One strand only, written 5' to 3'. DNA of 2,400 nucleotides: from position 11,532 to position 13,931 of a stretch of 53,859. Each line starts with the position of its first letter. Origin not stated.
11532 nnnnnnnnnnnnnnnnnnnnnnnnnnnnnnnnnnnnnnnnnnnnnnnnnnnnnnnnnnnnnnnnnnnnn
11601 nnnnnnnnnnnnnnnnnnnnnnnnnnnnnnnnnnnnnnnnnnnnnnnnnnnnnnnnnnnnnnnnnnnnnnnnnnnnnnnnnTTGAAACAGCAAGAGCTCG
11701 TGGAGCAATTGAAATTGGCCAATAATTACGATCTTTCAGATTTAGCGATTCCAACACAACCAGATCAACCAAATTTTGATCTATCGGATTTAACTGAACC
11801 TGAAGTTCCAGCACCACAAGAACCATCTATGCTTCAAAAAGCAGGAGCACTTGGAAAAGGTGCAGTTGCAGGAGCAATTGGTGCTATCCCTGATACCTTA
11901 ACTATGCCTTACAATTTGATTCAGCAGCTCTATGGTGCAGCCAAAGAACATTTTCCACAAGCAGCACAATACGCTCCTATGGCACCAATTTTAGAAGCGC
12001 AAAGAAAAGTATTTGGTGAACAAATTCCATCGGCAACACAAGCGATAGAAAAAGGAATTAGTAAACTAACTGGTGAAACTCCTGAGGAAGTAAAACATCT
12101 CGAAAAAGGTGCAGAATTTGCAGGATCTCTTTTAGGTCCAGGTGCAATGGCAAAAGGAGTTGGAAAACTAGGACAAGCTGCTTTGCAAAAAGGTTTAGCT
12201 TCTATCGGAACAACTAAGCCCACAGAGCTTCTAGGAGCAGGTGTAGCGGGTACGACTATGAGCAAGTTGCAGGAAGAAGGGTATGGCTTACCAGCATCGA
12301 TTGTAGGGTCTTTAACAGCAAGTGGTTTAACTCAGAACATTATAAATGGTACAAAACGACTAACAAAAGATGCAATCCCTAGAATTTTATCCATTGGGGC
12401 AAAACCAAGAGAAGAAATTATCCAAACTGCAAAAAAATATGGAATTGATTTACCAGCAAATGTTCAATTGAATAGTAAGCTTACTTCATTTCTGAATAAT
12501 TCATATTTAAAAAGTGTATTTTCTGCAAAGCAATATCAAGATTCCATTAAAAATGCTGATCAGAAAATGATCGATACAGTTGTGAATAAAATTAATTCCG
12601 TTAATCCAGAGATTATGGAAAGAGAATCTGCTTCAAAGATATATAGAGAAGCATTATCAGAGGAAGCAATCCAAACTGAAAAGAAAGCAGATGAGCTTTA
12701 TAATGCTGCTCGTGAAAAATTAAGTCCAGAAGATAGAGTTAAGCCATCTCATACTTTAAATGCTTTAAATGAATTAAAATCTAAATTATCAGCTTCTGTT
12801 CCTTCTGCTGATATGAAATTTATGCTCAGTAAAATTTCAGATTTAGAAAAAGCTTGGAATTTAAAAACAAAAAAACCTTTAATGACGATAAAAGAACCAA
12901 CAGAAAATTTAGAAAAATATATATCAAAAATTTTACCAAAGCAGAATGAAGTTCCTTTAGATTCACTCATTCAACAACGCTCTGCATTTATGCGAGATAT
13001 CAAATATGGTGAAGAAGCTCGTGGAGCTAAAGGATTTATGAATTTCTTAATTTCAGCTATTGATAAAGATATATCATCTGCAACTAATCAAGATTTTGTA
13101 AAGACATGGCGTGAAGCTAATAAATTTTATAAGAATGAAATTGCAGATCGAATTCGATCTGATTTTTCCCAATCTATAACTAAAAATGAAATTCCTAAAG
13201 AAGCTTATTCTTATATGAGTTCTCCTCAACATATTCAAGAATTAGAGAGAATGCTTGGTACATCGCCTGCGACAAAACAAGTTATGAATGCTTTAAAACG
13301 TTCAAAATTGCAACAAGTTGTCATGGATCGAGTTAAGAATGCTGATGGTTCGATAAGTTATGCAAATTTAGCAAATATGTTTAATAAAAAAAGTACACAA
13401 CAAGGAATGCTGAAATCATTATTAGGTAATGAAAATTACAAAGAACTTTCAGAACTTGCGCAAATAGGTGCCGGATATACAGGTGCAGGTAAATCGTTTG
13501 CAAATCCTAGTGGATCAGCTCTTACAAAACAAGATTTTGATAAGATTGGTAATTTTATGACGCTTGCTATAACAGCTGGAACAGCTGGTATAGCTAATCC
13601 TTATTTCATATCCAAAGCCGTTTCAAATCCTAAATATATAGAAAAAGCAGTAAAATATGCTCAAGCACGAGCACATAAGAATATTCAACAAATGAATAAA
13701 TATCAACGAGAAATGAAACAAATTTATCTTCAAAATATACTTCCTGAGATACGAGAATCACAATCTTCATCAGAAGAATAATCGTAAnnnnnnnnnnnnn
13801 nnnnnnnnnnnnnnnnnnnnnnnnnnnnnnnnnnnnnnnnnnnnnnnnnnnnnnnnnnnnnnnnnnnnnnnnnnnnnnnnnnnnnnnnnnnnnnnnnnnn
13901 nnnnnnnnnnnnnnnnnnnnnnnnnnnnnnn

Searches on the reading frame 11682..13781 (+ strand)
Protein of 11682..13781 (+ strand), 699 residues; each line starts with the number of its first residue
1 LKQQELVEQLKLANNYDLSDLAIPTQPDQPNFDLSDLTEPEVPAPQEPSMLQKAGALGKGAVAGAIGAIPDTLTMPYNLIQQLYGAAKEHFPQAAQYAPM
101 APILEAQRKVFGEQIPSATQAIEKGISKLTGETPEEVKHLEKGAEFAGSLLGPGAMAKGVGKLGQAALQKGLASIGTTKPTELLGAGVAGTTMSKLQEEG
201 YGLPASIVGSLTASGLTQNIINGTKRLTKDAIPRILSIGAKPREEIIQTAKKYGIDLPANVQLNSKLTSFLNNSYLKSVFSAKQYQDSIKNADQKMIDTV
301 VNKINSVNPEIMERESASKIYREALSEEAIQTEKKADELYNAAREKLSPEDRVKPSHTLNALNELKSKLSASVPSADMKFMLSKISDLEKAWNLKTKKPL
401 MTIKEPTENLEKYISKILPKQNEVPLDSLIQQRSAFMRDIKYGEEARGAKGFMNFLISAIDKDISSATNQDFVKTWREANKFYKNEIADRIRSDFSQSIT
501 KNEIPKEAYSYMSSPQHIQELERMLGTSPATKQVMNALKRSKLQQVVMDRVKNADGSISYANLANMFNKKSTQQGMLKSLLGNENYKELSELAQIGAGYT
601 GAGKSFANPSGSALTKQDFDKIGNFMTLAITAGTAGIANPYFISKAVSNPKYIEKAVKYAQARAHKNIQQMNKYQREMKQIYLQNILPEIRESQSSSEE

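Call 15: search_protein_families(library=phrogs, proteins=[window:11682-13781:+], max_evalue=0.001)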
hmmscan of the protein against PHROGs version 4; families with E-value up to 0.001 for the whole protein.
window:11682-13781:+ (699 aa): 0 families

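Call 41: find_related_loci(query=window:11682-13781:+, collection=viral_contigs, flank=10000)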
Query window:11682-13781:+ (699 aa) in viral_contigs; peptide patterns used: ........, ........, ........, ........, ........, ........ (x = any residue, [..] = any of these).
17 stretches matched a pattern, but none encodes a relative of the query by tblastn (E <= 1e-3).

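Call 76: search_protein_families(library=pfam, proteins=[window:11682-13781:+], max_evalue=0.01)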
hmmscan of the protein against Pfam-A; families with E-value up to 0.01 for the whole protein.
window:11682-13781:+ (699 aa): 1 family
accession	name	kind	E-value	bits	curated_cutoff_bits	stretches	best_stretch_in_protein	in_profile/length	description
PF04402.19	SIMPL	-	0.0021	18.8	25.2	0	615-682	90-159/205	Protein of unknown function (DUF541)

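Call 96: find_homologous_proteins(query=window:11682-13781:+)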
Query window:11682-13781:+ (699 aa): 13 proteins with E <= 0.001 among 8000 candidates.
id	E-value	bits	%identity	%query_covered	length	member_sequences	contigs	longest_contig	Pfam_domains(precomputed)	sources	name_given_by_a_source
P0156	0.0e+0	1451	97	98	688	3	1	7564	-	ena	-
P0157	4.0e-293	992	65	99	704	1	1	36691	-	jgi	jgi:hypothetical protein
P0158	7.1e-254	862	61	98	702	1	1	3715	-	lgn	-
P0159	5.0e-245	833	57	98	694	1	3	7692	-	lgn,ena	-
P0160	8.0e-229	780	56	95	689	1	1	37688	-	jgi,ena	-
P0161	6.9e-190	651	49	97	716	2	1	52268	-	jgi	jgi:hypothetical protein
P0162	1.9e-189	650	47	98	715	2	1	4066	-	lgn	-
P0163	3.2e-164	566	45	93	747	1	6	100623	-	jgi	jgi:hypothetical protein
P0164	6.9e-143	496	42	98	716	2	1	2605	-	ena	-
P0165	1.2e-51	195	28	84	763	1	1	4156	-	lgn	-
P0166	1.3e-41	161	25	90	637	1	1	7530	-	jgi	jgi:hypothetical protein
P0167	4.3e-32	130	25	95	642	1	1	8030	-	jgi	-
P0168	5.2e-6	44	26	28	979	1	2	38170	-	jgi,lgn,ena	-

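Call 97: find_encoding_contigs(protein=P0160, flank=10000, max_places=2)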
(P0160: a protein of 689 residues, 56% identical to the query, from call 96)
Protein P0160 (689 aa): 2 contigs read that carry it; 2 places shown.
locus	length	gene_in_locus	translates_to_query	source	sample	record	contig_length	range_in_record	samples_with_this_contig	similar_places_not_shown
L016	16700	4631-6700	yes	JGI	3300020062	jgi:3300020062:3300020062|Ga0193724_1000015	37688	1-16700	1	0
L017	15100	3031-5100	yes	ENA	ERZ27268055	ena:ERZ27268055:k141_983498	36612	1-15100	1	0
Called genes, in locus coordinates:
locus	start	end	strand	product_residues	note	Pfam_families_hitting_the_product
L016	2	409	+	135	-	?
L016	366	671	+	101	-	-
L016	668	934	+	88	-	-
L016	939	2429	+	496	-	-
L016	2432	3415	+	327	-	-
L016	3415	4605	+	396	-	-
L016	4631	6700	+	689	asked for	-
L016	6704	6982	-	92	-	PF17209:Hfq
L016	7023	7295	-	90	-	-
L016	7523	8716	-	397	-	PF13356:Arm-DNA-bind_3, PF14659:Phage_int_SAM_3, PF00589:Phage_integrase, PF22823:MrpR_C_cat (weak)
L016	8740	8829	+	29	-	-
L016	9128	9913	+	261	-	-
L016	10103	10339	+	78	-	PF12728:HTH_17 (weak)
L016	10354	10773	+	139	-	-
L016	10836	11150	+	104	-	-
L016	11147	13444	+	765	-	PF08707:PriCT_2, PF13148:DUF3987 (weak)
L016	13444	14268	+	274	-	PF13479:AAA_24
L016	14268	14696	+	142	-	-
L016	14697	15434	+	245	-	-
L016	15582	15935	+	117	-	-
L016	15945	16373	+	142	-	-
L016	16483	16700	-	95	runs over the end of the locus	-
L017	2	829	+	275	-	?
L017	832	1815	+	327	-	-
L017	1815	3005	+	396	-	-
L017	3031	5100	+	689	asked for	-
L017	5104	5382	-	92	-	PF17209:Hfq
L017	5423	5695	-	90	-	-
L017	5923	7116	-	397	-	PF13356:Arm-DNA-bind_3, PF14659:Phage_int_SAM_3, PF00589:Phage_integrase, PF22823:MrpR_C_cat (weak)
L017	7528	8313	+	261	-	-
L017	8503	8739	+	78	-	PF12728:HTH_17 (weak)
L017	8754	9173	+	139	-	-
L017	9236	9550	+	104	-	-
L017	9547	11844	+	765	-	PF08707:PriCT_2, PF13148:DUF3987 (weak)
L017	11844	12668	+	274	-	PF13479:AAA_24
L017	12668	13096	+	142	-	-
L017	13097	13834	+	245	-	-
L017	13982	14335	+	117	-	-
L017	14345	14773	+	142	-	-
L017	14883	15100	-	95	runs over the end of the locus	-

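Call 98: find_encoding_contigs(protein=P0161, flank=10000, max_places=2)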
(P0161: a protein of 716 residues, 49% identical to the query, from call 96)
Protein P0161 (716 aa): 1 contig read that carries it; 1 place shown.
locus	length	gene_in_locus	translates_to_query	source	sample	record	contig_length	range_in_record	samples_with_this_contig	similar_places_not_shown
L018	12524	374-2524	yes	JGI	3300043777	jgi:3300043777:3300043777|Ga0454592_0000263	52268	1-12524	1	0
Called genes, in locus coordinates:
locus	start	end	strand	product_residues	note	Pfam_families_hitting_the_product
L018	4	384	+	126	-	-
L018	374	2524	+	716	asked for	-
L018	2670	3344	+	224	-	PF13505:OMP_b-brl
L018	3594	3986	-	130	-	PF00011:HSP20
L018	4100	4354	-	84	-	PF17209:Hfq, PF21979:Hfq_1 (weak)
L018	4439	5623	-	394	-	PF13356:Arm-DNA-bind_3, PF14659:Phage_int_SAM_3, PF00589:Phage_integrase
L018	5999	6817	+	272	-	-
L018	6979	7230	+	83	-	PF12728:HTH_17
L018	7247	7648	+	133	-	-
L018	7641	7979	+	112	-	-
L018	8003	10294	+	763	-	PF08707:PriCT_2, PF13148:DUF3987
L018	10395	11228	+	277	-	PF13479:AAA_24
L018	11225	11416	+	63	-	-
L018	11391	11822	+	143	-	-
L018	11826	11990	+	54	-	-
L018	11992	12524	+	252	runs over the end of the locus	PF09588:YqaJ (weak)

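Call 99: find_encoding_contigs(protein=P0163, flank=10000, max_places=2)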
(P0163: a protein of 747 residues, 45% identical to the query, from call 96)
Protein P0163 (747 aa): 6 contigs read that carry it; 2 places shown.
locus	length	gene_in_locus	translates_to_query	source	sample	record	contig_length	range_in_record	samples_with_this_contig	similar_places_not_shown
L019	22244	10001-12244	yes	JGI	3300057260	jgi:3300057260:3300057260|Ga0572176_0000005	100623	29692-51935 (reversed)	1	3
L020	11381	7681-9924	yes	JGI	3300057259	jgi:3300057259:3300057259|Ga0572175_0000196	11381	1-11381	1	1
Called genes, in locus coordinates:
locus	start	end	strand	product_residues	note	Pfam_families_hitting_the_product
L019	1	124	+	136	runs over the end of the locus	-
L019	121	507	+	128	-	-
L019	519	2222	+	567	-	PF26696:PTL_trimer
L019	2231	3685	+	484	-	-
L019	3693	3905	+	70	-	-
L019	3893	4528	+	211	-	PF24175:SU10_adaptor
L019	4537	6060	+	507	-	-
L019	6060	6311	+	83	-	-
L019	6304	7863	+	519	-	-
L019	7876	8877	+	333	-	-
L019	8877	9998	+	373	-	-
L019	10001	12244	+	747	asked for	-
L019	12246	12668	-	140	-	PF00011:HSP20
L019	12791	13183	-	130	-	-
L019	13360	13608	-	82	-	PF17209:Hfq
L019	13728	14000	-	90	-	-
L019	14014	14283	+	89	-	-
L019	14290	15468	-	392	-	PF13356:Arm-DNA-bind_3, PF14659:Phage_int_SAM_3, PF00589:Phage_integrase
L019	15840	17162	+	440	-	PF07690:MFS_1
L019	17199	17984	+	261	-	-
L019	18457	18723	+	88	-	PF12728:HTH_17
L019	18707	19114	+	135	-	-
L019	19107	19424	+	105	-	-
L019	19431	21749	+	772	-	PF08707:PriCT_2, PF13148:DUF3987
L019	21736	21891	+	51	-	-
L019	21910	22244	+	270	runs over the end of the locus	PF13479:AAA_24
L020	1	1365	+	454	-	?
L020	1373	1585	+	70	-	-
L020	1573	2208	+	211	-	PF24175:SU10_adaptor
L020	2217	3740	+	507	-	-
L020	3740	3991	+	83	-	-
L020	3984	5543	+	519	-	-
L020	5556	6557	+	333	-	-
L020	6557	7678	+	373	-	-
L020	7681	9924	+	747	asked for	-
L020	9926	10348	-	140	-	PF00011:HSP20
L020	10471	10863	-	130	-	-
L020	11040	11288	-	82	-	PF17209:Hfq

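Call 100: find_encoding_contigs(protein=P0159, flank=10000, max_places=2)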
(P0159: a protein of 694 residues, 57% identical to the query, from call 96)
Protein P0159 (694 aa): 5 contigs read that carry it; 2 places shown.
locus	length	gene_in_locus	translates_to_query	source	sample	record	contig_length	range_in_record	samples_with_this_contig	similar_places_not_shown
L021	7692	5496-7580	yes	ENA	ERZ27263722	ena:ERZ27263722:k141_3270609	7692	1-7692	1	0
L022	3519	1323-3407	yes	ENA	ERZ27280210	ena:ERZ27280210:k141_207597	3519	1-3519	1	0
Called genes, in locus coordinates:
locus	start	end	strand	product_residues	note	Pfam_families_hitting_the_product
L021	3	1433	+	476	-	?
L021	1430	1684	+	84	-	-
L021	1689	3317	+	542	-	-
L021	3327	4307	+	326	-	-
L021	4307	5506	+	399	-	-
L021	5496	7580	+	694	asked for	-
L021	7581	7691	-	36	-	?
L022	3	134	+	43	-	?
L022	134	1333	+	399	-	-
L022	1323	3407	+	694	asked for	-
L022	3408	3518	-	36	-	?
